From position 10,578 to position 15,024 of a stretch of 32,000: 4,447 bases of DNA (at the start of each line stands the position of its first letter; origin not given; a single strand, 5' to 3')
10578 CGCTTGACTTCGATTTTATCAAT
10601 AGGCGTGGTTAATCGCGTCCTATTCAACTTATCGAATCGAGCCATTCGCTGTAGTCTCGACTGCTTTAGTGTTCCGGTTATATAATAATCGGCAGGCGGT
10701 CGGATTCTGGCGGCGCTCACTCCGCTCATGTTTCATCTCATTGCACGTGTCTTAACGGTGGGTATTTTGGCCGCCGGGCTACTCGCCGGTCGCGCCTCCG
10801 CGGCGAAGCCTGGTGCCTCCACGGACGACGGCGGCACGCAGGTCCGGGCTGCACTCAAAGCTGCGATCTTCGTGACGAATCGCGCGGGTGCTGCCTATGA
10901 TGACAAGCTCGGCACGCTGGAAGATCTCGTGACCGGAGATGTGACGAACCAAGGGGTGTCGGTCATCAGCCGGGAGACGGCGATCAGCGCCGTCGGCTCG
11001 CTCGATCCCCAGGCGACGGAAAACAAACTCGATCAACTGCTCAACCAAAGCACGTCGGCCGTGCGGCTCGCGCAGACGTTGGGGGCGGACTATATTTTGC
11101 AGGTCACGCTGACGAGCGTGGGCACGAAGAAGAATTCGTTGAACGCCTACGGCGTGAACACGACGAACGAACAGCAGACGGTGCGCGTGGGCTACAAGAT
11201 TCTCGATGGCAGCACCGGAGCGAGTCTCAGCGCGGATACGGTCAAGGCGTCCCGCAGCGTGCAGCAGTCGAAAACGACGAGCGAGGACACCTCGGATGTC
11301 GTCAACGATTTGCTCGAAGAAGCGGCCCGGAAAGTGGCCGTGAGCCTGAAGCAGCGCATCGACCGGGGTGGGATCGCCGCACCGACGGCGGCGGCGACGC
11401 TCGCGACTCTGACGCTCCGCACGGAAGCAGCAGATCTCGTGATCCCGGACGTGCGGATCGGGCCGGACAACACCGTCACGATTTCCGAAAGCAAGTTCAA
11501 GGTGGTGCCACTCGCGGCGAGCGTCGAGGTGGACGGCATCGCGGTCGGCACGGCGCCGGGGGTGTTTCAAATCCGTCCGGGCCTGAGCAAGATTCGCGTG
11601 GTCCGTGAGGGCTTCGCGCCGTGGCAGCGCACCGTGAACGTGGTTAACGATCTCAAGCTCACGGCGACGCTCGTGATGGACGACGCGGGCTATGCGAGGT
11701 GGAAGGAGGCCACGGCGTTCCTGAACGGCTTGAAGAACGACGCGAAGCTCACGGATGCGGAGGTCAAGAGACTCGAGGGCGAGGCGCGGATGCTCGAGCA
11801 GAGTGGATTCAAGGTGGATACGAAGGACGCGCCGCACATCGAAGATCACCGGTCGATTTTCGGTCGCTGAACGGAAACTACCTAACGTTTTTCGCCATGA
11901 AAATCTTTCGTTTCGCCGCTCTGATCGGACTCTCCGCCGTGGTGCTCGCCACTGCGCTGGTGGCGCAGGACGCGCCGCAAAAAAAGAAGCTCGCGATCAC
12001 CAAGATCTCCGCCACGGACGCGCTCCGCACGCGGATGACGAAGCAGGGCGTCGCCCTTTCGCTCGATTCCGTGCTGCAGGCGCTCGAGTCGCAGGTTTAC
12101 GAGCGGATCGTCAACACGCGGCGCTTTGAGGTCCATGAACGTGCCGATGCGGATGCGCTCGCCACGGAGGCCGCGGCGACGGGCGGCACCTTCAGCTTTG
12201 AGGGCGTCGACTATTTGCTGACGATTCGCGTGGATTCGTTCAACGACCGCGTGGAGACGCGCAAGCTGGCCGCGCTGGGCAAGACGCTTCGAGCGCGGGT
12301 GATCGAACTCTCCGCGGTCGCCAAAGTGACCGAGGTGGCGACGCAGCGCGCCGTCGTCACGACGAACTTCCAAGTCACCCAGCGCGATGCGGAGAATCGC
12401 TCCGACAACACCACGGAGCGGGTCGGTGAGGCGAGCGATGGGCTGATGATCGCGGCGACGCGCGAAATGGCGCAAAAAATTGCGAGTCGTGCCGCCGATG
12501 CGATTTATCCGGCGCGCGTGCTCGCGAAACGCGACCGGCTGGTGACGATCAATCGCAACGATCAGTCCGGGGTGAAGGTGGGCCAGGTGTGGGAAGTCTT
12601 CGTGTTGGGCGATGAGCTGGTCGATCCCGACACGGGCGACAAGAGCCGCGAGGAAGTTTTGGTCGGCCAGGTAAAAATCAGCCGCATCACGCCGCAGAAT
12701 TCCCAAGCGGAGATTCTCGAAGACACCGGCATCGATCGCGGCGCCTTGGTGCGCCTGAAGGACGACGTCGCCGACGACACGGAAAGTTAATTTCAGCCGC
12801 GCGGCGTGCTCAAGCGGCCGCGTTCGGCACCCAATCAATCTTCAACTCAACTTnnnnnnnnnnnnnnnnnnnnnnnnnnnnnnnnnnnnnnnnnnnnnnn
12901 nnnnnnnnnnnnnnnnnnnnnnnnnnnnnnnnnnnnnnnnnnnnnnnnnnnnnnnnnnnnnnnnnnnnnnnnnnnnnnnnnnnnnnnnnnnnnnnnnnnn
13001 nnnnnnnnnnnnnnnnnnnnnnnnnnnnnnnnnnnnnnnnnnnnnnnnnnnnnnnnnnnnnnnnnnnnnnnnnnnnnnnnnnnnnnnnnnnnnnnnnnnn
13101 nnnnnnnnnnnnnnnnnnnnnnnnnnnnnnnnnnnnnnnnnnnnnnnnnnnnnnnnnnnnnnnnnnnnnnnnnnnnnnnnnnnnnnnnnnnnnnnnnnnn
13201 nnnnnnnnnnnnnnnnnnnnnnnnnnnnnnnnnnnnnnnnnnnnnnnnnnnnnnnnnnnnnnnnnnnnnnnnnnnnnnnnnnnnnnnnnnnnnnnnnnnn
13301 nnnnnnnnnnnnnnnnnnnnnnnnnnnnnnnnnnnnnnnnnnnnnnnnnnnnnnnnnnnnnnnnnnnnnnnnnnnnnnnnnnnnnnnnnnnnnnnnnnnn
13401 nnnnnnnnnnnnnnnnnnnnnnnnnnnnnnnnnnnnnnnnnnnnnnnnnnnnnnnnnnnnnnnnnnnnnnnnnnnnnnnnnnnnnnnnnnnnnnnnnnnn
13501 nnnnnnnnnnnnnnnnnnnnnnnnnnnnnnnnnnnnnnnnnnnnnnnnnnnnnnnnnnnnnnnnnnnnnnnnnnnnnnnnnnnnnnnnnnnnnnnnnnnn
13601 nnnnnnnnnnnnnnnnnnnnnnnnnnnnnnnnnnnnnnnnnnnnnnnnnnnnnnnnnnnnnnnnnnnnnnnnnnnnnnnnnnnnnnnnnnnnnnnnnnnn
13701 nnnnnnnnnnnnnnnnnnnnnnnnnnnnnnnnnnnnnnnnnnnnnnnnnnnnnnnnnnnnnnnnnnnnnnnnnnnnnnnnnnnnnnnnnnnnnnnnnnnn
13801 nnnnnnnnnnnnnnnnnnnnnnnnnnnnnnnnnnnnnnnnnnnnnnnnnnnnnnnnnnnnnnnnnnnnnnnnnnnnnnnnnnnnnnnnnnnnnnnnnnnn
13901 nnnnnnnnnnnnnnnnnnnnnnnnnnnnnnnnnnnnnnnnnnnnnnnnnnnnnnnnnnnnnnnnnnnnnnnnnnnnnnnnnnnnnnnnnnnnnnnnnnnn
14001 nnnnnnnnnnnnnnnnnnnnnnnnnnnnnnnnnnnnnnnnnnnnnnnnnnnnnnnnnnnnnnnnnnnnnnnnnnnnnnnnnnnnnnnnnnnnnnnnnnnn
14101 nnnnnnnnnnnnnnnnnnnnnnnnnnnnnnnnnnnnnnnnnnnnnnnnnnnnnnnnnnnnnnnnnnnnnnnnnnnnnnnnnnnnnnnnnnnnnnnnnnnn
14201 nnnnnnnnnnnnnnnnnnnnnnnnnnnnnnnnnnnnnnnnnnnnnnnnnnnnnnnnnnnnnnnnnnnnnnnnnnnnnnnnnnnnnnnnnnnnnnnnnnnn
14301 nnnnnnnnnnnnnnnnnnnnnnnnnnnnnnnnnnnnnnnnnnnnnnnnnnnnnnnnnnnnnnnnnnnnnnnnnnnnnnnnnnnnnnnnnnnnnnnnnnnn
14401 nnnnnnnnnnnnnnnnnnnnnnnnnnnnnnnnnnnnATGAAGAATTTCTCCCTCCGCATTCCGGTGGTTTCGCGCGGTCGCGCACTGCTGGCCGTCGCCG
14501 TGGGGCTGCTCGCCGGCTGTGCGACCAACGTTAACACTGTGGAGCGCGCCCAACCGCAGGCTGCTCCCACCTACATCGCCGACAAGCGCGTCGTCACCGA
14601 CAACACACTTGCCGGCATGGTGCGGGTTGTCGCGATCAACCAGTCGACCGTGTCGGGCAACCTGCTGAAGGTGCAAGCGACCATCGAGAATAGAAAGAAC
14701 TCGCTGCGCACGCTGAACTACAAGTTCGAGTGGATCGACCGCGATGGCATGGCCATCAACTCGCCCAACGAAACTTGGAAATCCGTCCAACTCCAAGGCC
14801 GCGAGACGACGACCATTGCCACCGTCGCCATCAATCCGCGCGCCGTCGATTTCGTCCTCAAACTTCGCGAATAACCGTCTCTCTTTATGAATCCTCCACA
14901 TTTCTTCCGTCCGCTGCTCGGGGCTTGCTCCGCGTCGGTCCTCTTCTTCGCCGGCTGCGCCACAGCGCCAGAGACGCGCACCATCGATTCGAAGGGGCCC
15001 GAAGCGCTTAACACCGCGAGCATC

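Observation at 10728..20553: Ten-gene, ~10-kb block made only of exported envelope proteins: candidate undescribed lipoprotein system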

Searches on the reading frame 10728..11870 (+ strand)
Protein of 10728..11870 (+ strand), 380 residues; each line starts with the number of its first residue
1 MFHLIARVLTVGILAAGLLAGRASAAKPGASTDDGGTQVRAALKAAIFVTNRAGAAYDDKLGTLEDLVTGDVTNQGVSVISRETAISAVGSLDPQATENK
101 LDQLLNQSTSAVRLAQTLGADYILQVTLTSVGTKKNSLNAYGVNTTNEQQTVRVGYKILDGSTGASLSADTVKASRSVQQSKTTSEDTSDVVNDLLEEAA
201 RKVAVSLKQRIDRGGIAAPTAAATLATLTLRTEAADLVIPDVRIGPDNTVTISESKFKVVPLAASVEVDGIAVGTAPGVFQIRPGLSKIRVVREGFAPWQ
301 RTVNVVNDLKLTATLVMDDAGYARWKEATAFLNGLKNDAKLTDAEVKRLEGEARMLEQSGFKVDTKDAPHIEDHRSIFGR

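Call 5: search_protein_families(library=pfam, proteins=[window:10728-11870:+], max_evalue=0.1)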
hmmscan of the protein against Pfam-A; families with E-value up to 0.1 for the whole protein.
window:10728-11870:+ (380 aa): 4 families
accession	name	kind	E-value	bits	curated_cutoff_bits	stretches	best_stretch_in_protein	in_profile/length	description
PF08308.17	PEGA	-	1.7e-06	28.3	20.8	1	263-315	12-65/71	PEGA domain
PF16539.10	FlgT_M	-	0.0011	19.6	31.2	1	78-176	51-146/158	Flagellar assembly protein T, middle domain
PF20072.4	DUF6468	-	0.0048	17.4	26.9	1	163-218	11-65/76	Domain of unknown function (DUF6468)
PF05643.16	GNA1162-like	-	0.011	15.8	25.9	1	108-208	70-157/185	Putative lipoprotein GNA1162-like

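Call 6: search_protein_families(library=ncbifam, proteins=[window:10728-11870:+], max_evalue=0.1)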
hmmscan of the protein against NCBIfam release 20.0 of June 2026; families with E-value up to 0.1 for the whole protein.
window:10728-11870:+ (380 aa): 0 families

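Call 48: search_solved_structures(query=A6, max_evalue=10)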
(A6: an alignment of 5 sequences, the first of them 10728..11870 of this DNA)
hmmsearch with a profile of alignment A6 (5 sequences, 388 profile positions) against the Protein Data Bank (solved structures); distinct sequences matched with E-value up to 10: 4.
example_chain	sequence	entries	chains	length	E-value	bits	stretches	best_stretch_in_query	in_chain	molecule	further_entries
8q6t_E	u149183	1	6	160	0.061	15.6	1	153-203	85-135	Myosin regulatory light chain 2, ventricular/cardiac muscle isoform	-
9ykn_L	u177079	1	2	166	0.38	12.9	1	153-203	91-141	MYL2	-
8act_E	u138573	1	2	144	0.88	11.7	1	153-203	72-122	Myosin regulatory light chain 2, ventricular/cardiac muscle isoform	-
5tby_E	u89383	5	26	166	1.2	11.3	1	153-203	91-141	Myosin regulatory light chain 2, ventricular/cardiac muscle isoform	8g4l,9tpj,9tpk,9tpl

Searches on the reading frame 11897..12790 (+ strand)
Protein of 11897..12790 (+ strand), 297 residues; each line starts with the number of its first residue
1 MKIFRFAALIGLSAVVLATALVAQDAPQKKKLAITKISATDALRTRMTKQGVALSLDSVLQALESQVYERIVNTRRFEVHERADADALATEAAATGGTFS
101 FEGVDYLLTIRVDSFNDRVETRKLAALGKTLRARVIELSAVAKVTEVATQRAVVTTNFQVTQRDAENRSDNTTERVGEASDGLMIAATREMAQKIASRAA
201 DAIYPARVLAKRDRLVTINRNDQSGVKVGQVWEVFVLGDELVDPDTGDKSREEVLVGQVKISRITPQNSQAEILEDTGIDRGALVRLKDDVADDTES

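Call 5: search_protein_families(library=pfam, proteins=[window:11897-12790:+], max_evalue=0.1)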
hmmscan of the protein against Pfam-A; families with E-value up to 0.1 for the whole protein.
window:11897-12790:+ (297 aa): 1 family
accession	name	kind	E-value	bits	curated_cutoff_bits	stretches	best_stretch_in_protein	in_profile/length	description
PF18580.7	HTH_SUN2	-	0.09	13.5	30.4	0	57-82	2-27/58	SUN2 helix-turn-helix domain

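Call 6: search_protein_families(library=ncbifam, proteins=[window:11897-12790:+], max_evalue=0.1)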
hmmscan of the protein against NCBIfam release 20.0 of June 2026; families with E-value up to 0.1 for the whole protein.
window:11897-12790:+ (297 aa): 3 families
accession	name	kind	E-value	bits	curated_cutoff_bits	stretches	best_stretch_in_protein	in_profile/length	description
NF001613.0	PRK00400.1-5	equivalog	0.0094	16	120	1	141-212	6-77/107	phosphoribosyl-ATP diphosphatase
TIGR03188.1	histidine_hisI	equivalog_domain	0.016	15.5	42.7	1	147-212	7-72/84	phosphoribosyl-ATP diphosphatase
NF002747.0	PRK02759.1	equivalog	0.027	14.1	187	1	138-213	115-190/208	bifunctional phosphoribosyl-AMP cyclohydrolase/phosphoribosyl-ATP diphosphatase HisIE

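Call 47: search_solved_structures(query=A3, max_evalue=10)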
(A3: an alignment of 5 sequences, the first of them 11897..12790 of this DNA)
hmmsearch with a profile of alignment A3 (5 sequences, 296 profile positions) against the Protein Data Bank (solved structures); distinct sequences matched with E-value up to 10: 0.

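Call 73: find_related_loci(query=A3, collection=metagenome_contigs, flank=7000)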
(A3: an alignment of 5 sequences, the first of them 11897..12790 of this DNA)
Query A3 (297 aa) in metagenome_contigs; peptide patterns used: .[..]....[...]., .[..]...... (x = any residue, [..] = any of these).
309 stretches matched a pattern; 45 encode a relative of the query (tblastn E <= 1e-3); 45 distinct loci.
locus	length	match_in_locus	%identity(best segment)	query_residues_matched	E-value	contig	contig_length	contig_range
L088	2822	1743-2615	75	1-291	1e-151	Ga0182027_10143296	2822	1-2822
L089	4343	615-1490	72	1-291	3e-143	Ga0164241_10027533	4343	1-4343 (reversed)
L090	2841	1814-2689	71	1-291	1e-146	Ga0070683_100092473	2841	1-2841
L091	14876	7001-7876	72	1-291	1e-138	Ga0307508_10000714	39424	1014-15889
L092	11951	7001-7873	72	1-291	1e-138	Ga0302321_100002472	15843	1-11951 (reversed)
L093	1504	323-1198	73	1-291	4e-149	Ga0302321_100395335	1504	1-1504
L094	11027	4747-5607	75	1-288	3e-134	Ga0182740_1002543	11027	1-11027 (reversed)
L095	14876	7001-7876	70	1-293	3e-134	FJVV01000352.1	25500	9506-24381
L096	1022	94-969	69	1-293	5e-147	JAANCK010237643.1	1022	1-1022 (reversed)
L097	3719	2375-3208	70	9-286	1e-135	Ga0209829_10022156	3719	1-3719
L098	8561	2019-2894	70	1-293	3e-132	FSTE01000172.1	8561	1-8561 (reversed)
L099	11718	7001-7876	70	1-293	4e-132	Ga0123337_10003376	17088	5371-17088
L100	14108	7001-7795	74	23-287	1e-131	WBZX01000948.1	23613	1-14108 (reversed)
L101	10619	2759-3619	69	1-287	7e-131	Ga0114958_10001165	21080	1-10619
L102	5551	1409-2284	68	1-293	2e-131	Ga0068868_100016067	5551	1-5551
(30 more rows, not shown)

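Call 79: search_protein_families(library=pfam, alignment_id=A10, max_evalue=0.01)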
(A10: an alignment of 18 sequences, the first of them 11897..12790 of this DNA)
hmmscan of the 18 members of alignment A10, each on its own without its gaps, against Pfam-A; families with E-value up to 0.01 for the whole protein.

A. member 1, window:11897-12790:+ (297 aa): 0 families

B. families by the number of members that match (of 18 scanned): 10 families
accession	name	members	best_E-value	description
PF08308.17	PEGA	9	1.3e-11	PEGA domain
PF16539.10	FlgT_M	5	9.3e-05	Flagellar assembly protein T, middle domain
PF04390.17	LptE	3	0.00022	Lipopolysaccharide-assembly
PF13036.11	LpoB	2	0.00039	Peptidoglycan-synthase activator LpoB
PF13248.11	Zn_ribbon_3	1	0.00051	zinc-ribbon domain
PF16187.10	Peptidase_M16_M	1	0.00076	Middle or third domain of peptidase_M16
PF03783.19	CsgG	1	0.0026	Curli production assembly/transport component CsgG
PF09970.15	DUF2204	1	0.0045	Nucleotidyl transferase of unknown function (DUF2204)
PF20072.4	DUF6468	1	0.0048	Domain of unknown function (DUF6468)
PF13620.12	CarboxypepD_reg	1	0.0054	Carboxypeptidase regulatory-like domain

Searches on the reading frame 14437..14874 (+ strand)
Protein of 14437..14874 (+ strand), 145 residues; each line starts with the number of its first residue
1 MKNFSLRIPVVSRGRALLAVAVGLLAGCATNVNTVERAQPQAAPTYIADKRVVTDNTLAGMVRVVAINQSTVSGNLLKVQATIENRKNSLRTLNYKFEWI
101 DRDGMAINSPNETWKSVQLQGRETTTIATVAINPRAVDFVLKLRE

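Call 5: search_protein_families(library=pfam, proteins=[window:14437-14874:+], max_evalue=0.1)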
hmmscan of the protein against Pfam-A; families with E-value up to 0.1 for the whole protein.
window:14437-14874:+ (145 aa): 2 families
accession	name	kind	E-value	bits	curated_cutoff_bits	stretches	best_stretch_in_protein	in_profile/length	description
PF07233.18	DUF1425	-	1.9e-24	85.8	28.3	1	52-145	4-96/96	Protein of unknown function (DUF1425)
PF22307.1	Ebola-like_HR1-HR2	-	0.006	16.9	27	0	111-141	49-80/81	Envelope glycoprotein GP2-like, HR1-HR2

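Call 6: search_protein_families(library=ncbifam, proteins=[window:14437-14874:+], max_evalue=0.1)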
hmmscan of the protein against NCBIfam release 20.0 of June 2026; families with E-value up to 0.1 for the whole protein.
window:14437-14874:+ (145 aa): 1 family
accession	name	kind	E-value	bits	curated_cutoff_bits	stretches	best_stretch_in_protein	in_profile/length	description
NF040519.1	Sbal_3080_fam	subfamily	0.087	13.2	80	0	18-86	2-65/136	Sbal_3080 family lipoprotein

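Call 14: search_solved_structures(query=window:14437-14874:+, max_evalue=1)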
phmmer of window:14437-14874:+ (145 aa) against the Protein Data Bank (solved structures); distinct sequences matched with E-value up to 1: 3.
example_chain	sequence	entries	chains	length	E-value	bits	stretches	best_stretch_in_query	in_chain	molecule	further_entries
3o0l_A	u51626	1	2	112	4.8e-07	33.1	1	60-144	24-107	Uncharacterized protein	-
4gio_A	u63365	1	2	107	0.0038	20.5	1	86-144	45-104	Putative lipoprotein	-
2kmv_A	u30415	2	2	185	0.23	14.7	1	55-128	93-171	Copper-transporting ATPase 1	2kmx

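Call 93: search_solved_structures(query=A12, max_evalue=1, show_alignments=2)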
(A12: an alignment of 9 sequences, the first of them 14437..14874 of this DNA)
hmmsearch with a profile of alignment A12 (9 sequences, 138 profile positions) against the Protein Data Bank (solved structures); distinct sequences matched with E-value up to 1: 4.
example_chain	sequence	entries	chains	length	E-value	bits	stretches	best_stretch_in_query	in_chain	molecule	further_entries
3o0l_A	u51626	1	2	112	5.6e-06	29.3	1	66-138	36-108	Uncharacterized protein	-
4gio_A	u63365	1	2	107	0.0012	21.7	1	45-137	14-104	Putative lipoprotein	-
7okn_B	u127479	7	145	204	0.49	13.2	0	7-43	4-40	Type IV conjugative transfer system lipoprotein TraV | TraV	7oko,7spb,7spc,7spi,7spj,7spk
7cg1_A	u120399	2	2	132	0.49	13.2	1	71-127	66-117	Anti-sigma factor RsgI, N-terminal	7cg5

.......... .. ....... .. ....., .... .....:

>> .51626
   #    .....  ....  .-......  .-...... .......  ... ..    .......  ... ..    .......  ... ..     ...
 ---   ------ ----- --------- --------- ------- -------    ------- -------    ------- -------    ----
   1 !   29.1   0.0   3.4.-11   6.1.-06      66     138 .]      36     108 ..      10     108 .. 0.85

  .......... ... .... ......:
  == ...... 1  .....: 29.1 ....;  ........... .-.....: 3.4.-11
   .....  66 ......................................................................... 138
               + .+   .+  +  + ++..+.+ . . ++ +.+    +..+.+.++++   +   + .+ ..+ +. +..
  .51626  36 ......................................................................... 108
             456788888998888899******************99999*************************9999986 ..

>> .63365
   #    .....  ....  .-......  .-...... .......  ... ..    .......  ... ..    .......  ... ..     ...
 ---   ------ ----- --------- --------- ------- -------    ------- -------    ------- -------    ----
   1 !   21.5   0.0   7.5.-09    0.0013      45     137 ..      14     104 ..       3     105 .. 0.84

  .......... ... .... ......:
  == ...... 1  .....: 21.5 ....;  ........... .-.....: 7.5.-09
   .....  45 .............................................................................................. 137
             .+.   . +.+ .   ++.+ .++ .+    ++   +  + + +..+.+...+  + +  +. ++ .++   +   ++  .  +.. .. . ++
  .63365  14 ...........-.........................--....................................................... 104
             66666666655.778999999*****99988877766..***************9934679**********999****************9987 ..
